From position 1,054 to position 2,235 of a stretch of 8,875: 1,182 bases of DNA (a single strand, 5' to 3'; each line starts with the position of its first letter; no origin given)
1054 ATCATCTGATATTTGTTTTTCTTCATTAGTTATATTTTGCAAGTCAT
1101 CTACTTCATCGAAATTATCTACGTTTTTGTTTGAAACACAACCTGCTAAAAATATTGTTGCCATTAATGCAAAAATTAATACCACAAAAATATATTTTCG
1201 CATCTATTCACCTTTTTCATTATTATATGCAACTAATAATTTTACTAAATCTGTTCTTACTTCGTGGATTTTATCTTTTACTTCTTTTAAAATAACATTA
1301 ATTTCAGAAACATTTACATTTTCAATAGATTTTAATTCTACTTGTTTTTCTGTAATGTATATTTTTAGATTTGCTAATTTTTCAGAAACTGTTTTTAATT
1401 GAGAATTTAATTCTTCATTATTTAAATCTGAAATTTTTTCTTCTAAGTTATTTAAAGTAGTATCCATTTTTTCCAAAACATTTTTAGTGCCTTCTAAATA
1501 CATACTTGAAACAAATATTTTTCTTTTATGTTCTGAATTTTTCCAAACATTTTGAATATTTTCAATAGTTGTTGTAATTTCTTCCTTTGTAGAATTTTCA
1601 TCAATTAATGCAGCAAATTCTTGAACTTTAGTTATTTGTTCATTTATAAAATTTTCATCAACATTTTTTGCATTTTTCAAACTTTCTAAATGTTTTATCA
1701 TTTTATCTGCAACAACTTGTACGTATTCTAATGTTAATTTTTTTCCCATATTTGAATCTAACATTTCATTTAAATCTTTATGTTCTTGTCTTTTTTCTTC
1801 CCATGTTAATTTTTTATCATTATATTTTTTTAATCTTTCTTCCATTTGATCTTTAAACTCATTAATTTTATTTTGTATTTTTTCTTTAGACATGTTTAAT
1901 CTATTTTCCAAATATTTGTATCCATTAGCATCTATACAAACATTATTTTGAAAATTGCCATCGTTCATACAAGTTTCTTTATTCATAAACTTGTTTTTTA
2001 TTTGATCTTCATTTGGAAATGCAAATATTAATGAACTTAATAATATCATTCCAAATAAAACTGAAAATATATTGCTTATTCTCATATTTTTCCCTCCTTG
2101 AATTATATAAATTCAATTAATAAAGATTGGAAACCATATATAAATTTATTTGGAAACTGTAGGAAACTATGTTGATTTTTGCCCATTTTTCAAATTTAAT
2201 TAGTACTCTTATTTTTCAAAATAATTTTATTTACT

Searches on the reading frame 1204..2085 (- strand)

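Call 6: search_protein_families(library=pfam, proteins=[window:1204-2085:-], max_evalue=1)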
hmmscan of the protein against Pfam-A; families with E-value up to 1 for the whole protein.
window:1204-2085:- (293 aa): 7 families
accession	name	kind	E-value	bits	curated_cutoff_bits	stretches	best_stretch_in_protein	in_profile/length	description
PF05008.21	V-SNARE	-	0.0016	19.3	25.9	2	216-282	24-90/92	Vesicle transport v-SNARE protein N-terminus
PF22456.1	PqqF-like_C_4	-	0.004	17.7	27.5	1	66-95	47-76/100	PQQ synthase PqqF-like, C-terminal lobe domain 4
PF12795.12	MscS_porin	-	0.014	15.5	34.4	1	205-281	61-137/238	Mechanosensitive ion channel porin domain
PF24615.2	Spectrin_Anc-1_2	-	0.018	15.7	28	1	157-232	3-74/105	Nuclear anchorage protein 1, spectrin repeat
PF16888.10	YwqH-like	-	0.022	15.4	33.7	1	167-241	46-122/123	YwqH-like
PF10400.15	Vir_act_alpha_C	-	0.031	15.4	22.4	1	65-130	15-67/78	Virulence activator alpha C-term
PF24270.1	HTH_Cmi2_C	-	0.16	12.6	27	1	53-94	36-77/125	Cmi2, C-terminal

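Call 72: search_protein_families(library=padloc, proteins=[window:1204-2085:-], max_evalue=0.01)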
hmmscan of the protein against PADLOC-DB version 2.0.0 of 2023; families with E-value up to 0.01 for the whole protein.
window:1204-2085:- (293 aa): 1 family
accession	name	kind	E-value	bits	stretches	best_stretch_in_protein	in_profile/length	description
PDLC03865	LmuB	-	0.0052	13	1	58-279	562-777/1007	-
